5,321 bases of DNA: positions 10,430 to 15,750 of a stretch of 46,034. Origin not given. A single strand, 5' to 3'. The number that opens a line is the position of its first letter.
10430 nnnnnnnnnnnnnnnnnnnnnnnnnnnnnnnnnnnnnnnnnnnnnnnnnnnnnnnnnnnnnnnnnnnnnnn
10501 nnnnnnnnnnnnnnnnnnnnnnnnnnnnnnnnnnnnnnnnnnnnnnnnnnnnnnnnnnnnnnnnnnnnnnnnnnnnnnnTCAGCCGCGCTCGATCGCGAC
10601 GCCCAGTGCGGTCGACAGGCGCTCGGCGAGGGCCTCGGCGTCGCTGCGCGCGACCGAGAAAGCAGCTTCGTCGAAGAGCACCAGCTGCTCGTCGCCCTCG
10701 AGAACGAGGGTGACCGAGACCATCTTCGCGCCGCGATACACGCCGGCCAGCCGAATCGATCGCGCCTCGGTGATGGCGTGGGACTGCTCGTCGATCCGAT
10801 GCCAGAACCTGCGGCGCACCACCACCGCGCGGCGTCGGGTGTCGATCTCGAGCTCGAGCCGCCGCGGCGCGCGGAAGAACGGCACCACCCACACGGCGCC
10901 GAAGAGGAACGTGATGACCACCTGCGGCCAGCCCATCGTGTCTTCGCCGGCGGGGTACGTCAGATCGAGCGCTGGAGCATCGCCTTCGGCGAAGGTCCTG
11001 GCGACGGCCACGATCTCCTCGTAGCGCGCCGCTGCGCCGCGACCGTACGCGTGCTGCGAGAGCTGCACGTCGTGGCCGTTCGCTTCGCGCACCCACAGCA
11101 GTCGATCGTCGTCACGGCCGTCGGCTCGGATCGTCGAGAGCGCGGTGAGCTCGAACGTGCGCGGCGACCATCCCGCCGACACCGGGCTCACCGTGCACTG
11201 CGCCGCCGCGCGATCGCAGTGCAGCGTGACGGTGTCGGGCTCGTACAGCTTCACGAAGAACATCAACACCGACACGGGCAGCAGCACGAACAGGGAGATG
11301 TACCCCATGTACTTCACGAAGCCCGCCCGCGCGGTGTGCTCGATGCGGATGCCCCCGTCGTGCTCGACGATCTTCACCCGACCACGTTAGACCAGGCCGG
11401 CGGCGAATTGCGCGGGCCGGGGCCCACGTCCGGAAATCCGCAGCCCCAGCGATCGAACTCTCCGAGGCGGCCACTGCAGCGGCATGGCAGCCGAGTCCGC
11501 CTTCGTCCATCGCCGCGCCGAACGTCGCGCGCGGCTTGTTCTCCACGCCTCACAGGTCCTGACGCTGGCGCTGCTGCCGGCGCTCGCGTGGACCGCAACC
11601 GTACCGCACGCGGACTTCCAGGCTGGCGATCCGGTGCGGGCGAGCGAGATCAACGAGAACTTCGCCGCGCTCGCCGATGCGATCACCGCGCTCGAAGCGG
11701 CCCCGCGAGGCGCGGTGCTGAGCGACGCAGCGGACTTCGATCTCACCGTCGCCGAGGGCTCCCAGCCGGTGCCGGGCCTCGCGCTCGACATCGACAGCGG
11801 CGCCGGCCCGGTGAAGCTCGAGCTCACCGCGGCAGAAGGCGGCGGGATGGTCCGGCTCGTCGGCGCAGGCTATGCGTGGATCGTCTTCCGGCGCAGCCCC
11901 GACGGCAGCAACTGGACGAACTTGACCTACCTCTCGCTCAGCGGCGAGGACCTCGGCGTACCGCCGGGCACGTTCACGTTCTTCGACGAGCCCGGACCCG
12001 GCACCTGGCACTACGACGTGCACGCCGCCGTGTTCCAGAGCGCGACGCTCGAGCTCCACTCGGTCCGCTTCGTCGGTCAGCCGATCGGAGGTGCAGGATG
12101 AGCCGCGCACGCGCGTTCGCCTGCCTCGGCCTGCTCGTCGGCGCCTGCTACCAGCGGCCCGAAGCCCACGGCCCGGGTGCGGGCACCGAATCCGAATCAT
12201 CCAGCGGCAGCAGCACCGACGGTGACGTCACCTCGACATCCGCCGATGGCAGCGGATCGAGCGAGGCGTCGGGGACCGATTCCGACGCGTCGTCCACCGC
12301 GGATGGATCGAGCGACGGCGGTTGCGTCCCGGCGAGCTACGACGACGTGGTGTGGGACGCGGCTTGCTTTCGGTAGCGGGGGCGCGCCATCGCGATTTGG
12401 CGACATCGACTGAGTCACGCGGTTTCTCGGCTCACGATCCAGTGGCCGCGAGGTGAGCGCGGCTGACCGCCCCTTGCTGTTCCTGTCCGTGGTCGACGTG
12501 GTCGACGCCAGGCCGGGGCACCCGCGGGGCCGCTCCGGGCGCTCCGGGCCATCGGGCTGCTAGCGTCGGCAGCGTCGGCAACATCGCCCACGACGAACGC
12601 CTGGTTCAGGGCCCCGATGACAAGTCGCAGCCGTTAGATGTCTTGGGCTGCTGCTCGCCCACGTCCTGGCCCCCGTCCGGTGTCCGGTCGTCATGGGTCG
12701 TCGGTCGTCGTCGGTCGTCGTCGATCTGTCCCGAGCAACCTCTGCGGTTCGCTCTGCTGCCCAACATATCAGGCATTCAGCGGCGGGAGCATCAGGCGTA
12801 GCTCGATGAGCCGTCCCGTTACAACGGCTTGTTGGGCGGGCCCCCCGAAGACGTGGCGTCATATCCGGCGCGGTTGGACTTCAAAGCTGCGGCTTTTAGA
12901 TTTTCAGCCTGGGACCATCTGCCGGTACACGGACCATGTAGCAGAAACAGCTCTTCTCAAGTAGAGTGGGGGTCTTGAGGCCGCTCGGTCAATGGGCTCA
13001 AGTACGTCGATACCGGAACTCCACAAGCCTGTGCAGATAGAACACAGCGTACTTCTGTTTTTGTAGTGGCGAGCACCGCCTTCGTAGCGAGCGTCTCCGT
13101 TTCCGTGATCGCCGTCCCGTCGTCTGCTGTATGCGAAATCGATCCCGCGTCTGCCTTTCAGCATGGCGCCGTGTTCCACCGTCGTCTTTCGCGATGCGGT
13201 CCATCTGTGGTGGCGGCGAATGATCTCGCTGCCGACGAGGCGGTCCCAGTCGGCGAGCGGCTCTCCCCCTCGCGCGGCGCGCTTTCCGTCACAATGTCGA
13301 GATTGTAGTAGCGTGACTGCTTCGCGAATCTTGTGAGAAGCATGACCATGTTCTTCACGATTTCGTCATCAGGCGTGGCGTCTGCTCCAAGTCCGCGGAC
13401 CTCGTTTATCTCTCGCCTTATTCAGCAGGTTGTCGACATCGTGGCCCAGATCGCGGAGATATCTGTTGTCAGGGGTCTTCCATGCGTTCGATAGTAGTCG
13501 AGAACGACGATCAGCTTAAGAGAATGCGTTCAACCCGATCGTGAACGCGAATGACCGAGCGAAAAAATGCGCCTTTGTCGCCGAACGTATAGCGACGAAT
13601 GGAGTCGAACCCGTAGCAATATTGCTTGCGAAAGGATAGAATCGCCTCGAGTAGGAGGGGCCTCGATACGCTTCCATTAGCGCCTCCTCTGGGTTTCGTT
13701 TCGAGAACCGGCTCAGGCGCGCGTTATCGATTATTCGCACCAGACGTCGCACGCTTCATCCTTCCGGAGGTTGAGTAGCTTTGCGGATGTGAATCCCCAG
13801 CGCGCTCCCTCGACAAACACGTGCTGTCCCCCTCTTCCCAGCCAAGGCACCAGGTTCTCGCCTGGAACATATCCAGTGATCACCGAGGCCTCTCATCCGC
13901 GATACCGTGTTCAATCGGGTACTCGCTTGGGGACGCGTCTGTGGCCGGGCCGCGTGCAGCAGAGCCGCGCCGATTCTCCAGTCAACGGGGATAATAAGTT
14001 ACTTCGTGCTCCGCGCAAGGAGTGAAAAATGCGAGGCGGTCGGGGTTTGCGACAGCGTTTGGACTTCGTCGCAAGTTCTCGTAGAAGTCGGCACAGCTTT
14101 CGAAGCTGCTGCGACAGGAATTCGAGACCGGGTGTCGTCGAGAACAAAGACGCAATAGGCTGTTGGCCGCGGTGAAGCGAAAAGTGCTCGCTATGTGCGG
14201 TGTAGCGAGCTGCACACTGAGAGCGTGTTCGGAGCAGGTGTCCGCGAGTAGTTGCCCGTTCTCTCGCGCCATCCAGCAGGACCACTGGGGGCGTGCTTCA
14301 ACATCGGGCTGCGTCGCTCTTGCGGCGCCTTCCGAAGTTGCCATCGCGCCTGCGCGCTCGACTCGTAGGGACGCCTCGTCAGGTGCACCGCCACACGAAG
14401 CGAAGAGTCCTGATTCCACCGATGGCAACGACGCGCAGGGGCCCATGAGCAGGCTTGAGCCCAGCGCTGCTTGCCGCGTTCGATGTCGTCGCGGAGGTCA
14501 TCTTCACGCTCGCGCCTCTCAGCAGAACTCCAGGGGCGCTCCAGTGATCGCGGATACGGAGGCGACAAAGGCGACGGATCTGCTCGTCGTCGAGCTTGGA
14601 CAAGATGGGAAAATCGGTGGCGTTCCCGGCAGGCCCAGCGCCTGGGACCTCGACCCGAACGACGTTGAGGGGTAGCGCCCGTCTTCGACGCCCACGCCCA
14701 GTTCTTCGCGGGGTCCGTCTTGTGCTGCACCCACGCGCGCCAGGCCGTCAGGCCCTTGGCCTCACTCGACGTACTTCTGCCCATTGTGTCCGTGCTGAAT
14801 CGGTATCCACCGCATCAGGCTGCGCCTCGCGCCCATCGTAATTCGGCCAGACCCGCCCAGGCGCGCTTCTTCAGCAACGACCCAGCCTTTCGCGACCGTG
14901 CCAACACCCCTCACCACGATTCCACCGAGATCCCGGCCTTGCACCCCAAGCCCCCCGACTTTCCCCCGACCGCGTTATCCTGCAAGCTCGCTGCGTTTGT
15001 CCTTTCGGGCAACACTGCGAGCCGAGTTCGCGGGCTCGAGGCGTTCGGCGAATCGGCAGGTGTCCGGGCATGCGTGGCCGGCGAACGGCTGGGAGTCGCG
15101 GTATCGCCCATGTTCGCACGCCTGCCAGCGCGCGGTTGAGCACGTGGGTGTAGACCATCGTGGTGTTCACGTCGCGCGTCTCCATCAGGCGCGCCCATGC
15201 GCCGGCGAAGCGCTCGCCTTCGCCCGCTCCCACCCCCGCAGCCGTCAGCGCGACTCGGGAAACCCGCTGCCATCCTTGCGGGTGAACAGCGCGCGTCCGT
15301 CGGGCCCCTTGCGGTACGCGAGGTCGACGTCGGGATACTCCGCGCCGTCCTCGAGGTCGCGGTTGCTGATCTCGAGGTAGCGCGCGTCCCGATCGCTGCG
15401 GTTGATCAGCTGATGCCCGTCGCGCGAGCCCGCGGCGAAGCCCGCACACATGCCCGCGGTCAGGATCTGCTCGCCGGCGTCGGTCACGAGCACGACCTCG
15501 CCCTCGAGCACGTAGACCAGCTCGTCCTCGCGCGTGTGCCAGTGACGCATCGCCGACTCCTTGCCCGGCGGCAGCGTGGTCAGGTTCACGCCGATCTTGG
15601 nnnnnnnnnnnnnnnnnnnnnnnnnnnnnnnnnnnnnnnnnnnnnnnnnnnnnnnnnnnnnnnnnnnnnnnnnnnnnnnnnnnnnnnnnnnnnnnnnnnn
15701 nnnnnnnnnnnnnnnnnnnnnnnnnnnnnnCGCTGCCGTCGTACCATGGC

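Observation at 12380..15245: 2.8 kb low-GC island with no intact genes, capped by an integron-integrase-type recombinase remnant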

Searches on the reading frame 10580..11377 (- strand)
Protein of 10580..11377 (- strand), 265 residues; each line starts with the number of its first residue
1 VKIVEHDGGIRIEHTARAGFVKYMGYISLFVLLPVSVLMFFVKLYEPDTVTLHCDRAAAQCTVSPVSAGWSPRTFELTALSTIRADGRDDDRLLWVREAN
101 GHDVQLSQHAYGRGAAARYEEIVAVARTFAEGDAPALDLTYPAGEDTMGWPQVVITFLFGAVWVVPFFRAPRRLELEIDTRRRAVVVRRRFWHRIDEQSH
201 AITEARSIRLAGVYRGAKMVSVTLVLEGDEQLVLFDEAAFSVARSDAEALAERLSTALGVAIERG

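Call 21: find_encoding_contigs(protein=window:10580-11377:-, flank=10000, max_places=8)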
Protein window:10580-11377:- (265 aa): no gene with exactly this product is on record in the collection.

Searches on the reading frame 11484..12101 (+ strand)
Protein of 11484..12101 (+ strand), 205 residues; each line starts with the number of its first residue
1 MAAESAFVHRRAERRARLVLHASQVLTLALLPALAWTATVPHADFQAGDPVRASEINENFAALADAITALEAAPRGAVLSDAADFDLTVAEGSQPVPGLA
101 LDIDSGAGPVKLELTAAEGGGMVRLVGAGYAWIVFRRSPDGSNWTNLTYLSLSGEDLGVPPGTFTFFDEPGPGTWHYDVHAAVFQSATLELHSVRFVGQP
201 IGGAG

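Call 23: find_encoding_contigs(protein=window:11484-12101:+, flank=10000, max_places=8)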
Protein window:11484-12101:+ (205 aa): 3 contigs read that carry it; 3 places shown.
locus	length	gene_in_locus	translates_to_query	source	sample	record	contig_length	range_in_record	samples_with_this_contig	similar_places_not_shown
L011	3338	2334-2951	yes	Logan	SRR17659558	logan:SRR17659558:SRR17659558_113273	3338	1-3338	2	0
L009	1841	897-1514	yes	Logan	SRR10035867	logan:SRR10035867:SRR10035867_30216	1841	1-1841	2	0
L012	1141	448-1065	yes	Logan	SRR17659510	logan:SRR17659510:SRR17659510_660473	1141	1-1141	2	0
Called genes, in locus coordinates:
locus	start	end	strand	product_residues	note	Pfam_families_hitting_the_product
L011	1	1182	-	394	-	?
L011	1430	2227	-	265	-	-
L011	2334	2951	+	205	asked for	-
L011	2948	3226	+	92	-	-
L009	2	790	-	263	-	?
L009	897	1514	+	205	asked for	-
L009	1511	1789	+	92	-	-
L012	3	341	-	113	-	?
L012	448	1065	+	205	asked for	-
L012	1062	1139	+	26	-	?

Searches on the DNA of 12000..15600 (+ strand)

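Call 56: search_with_rna_model(model_id=R1, source=window, start=12000, end=15600, filters=off, max_evalue=10, show_alignments=4)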
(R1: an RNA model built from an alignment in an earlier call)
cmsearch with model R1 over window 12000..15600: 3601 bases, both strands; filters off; matches with E-value up to 10: 31.
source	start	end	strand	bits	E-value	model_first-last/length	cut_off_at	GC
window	12759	12837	+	28.2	3.1e-06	1-62/62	no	0.61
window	14373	14401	-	12.1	0.068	1-62/62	no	0.69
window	12759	12837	-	10.2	0.22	1-62/62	no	0.61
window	15120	15190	-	7.2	1.4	1-62/62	no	0.66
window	15204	15224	-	7.2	1.4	1-62/62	no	0.76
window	13231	13254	-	6.4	2.4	1-62/62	no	0.79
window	14794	14847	+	6.2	2.6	1-62/62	no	0.63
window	13231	13254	+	6.2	2.7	1-62/62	no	0.79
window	15080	15118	+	6.1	2.9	1-62/62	no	0.67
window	15365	15410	+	5.9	3.2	1-62/62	no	0.65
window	15021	15049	+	5.9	3.3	1-62/62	no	0.76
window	14240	14282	+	5.9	3.3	1-62/62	no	0.65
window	15365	15410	-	5.7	3.6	1-62/62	no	0.65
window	15021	15049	-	5.6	4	1-62/62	no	0.76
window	15204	15224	+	5.5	4.1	1-62/62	no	0.76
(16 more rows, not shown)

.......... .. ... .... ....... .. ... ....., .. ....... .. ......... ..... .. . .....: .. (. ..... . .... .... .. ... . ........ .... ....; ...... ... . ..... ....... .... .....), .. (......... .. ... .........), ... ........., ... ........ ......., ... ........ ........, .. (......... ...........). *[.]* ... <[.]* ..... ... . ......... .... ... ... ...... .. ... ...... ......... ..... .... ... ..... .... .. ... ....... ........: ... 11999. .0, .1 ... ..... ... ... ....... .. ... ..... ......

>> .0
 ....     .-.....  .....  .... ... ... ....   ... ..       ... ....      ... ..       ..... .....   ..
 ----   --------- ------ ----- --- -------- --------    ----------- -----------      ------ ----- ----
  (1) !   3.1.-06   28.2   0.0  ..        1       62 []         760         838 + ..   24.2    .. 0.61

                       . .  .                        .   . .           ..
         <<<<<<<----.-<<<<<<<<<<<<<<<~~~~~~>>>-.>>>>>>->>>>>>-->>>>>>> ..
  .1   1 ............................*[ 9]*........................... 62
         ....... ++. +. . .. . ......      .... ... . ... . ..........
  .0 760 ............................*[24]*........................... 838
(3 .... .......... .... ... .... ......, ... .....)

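Call 68: search_with_rna_model(model_id=R1, source=L007, filters=off, max_evalue=1, show_alignments=3)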
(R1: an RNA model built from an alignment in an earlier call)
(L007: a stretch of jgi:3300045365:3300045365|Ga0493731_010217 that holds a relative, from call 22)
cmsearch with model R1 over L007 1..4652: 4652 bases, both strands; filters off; matches with E-value up to 1: 14.
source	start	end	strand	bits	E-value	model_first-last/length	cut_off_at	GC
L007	3021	3097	+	48.2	1.5e-11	1-62/62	no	0.64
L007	2658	2716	-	19.8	0.00075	1-62/62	no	0.69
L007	2886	2921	-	12.9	0.053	1-62/62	no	0.64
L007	1763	1790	+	12.7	0.06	1-62/62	no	0.79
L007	2658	2716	+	12.5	0.069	1-62/62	no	0.69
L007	3021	3097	-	11.9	0.099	1-62/62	no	0.64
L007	1763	1790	-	11.7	0.11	1-62/62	no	0.79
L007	198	222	-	10.7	0.21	1-62/62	no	0.76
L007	694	722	-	9.3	0.5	1-62/62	no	0.76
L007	1724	1747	+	9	0.62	20-45/62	no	0.71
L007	3637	3655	-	8.9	0.64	1-62/62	no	0.53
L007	694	722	+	8.8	0.68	1-62/62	no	0.76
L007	3301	3319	-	8.5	0.81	1-62/62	no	0.63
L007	1441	1468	-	8.5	0.82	1-62/62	no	0.79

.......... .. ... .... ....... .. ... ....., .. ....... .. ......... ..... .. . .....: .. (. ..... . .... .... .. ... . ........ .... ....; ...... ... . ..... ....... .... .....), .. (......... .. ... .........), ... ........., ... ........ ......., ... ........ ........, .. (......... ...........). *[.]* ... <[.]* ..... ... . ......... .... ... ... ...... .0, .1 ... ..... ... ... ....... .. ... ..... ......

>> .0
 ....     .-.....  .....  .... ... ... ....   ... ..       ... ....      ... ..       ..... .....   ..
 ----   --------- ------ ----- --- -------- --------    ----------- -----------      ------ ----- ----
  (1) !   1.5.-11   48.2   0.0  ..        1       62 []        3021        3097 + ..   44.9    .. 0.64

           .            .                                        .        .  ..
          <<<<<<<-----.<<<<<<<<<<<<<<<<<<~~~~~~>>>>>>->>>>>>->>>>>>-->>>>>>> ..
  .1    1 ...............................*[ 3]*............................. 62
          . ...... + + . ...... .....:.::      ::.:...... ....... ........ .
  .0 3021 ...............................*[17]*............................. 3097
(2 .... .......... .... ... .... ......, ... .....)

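Call 93: search_with_rna_model(model_id=R1, sources=[L007, L013, L014, L015, L016, L017, L018, L019, L027, L030, L031, L035, L038, L040, L041, L052, L057, L058, L059, L061, L071, L084, L088, L090, L091, L099], max_evalue=0.001, make_alignment=true)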
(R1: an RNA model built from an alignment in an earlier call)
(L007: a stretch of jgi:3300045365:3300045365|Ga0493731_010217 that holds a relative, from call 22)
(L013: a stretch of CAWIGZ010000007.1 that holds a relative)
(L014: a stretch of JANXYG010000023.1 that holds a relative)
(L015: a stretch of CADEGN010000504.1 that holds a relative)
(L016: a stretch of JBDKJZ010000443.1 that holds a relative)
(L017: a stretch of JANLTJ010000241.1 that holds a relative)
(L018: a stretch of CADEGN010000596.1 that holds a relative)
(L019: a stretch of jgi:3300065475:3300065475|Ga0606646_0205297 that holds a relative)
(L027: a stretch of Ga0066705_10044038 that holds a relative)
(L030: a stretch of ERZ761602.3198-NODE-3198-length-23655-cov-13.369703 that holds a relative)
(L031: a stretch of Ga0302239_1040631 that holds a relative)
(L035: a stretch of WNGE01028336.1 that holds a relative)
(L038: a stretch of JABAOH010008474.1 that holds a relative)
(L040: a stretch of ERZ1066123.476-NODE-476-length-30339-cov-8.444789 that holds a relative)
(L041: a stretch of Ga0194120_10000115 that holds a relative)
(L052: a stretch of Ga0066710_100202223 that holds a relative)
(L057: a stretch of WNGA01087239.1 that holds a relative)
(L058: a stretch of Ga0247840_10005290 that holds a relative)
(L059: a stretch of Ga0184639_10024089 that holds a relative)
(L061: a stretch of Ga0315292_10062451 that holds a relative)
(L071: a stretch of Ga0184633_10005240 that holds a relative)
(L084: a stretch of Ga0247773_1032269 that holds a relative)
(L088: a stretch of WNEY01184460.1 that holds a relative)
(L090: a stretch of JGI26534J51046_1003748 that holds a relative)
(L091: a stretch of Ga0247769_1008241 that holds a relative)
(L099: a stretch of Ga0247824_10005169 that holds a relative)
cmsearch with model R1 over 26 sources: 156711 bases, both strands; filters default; matches with E-value up to 0.001: 54.
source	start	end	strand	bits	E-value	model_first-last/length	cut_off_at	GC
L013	7837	7898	+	86.7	2e-20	1-62/62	no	0.69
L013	5442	5503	+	86.4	2.3e-20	1-62/62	no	0.73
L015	147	208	+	81.2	6e-19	1-62/62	no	0.61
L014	2553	2615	-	68.9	1.3e-15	1-62/62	no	0.65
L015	1776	1853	+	60.8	2e-13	1-62/62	no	0.65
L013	6581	6643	+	58.8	6.8e-13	1-62/62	no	0.63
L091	1733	1815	-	58.8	7e-13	1-62/62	no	0.67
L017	6129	6197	+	56.5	2.9e-12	1-62/62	no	0.71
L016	4068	4145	+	55.3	6.3e-12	1-62/62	no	0.63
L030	14141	14209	-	54.2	1.2e-11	1-62/62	no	0.67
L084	942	1024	-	52.3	4e-11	1-62/62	no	0.66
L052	1306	1397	-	50.9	9.8e-11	1-62/62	no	0.72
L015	2456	2532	+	49.7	2e-10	1-62/62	no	0.68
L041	82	151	+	48.4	4.6e-10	1-62/62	no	0.67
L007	3021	3097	+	48.2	5.1e-10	1-62/62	no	0.64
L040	5423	5519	+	46.9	1.1e-09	1-62/62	no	0.71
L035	4942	5004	-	46.7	1.3e-09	1-62/62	no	0.73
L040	7078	7174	+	46.4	1.5e-09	1-62/62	no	0.66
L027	1975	2067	-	45.9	2.1e-09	1-62/62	no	0.72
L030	10895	10966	-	45.7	2.5e-09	1-62/62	no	0.69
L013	5770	5830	+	45.3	3.2e-09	1-62/62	no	0.62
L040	7696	7794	+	44.4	5.6e-09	1-62/62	no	0.68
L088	1771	1852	+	44.3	5.9e-09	1-62/62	no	0.76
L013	5029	5113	+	43.9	7.3e-09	1-62/62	no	0.72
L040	6294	6360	+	43.8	7.7e-09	1-62/62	no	0.75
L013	3106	3166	+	43.1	1.2e-08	1-62/62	no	0.67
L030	11585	11656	-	42.2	2.2e-08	1-62/62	no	0.71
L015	1076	1153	+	41.7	3e-08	1-62/62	no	0.65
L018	1368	1446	-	41.5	3.3e-08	1-62/62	no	0.68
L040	5653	5749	+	41.1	4.2e-08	1-62/62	no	0.68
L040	8316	8414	+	41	4.6e-08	1-62/62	no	0.68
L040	4942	5032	+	40.5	6.1e-08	1-62/62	no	0.67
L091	2561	2634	-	40.4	6.5e-08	1-62/62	no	0.61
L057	4200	4257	-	39.6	1.1e-07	1-62/62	no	0.71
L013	7837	7898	-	38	2.9e-07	1-62/62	no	0.69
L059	2117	2189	-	37.8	3.3e-07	1-62/62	no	0.64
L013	5442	5503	-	36.6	6.9e-07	1-62/62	no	0.73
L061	1961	2018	-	35.9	1.1e-06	1-62/62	no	0.64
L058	5602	5660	-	35.2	1.7e-06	1-62/62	no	0.63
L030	13665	13732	-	33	6.4e-06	1-62/62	no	0.72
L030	14742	14842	-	32.9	6.8e-06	1-62/62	no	0.66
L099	3118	3183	+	32.8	7.6e-06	5-58/62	no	0.67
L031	1043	1098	-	32.2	1.1e-05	1-62/62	no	0.59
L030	15240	15306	-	31.9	1.3e-05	1-62/62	no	0.72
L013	1462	1545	+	31.3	1.9e-05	1-62/62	no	0.62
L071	664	792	+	30.6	2.9e-05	1-62/62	no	0.6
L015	147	208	-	30.3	3.5e-05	1-62/62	no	0.61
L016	1781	1855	+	30.2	3.7e-05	1-62/62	no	0.57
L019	640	688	-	30.1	4.1e-05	1-62/62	no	0.57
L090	766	832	+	29.8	5e-05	1-62/62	no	0.61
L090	4696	4782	+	29.5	5.7e-05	1-62/62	no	0.67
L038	4668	4729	-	27.6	0.00019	1-62/62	no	0.61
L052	1970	2069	-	26.4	0.00041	1-62/62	no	0.76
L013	1978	2037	+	25.4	0.00076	1-62/62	no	0.67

Alignment A8: 54 matches aligned to the model, 156 columns, each read 5' to 3' on its own strand. Consensus structure (alignment columns), stored with it:
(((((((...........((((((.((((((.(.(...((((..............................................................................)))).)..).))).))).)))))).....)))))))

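Call 94: build_rna_model(alignment_id=A8)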
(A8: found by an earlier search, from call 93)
Model R2 built from alignment A8 (54 sequences, 156 columns); structure: stored with the alignment.
model positions 74; base pairs 25; branch points 0; effective number of sequences 8.2; information 0.763 bits per position. Calibrated on 0.2 Mb of random sequence (short: E-values are rough).
structure used (alignment columns):
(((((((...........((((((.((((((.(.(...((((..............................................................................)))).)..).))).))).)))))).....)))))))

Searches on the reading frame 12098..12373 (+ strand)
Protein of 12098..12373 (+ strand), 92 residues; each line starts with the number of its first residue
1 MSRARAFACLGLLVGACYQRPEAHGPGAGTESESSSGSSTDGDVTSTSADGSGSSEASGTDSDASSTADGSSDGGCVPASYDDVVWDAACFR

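Call 22: find_encoding_contigs(protein=window:12098-12373:+, flank=10000, max_places=8)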
Protein seq(92 aa) (92 aa): 4 contigs read that carry it; 4 places shown.
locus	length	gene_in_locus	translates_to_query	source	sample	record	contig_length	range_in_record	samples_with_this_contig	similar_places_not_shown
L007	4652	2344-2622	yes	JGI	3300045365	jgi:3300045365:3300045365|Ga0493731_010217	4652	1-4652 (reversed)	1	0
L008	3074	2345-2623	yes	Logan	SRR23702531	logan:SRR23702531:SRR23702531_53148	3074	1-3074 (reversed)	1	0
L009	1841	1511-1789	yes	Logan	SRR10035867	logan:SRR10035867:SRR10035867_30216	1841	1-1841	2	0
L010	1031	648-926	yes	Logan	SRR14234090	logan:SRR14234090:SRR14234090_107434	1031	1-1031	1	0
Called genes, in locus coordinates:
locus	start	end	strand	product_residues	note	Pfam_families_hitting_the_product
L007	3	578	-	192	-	?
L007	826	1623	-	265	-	-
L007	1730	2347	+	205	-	-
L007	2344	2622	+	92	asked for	-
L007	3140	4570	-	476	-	PF24406:nSTAND_NTPase4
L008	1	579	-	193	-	?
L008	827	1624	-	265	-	-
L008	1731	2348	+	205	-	-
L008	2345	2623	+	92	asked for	-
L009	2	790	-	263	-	?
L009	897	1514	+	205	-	-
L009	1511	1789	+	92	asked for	-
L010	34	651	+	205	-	-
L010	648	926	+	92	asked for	-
